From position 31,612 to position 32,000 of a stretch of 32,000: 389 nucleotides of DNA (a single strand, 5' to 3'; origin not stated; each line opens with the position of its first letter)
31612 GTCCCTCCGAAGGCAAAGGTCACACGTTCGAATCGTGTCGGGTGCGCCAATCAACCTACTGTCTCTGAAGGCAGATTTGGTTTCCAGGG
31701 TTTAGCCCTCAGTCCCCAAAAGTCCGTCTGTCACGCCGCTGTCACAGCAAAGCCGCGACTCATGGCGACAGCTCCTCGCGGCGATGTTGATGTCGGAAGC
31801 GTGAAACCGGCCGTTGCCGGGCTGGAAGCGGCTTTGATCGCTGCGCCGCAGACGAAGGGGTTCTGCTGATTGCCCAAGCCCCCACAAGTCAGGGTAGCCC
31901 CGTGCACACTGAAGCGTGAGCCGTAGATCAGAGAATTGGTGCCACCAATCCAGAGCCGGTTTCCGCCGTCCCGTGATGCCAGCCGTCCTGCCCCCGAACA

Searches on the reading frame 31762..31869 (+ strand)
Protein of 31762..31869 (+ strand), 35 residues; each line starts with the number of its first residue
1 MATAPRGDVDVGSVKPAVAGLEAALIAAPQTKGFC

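Call 110: find_encoding_contigs(protein=window:31762-31869:+, flank=10000, max_places=6)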
Protein window:31762-31869:+ (35 aa): no gene with exactly this product is on record in the collection.
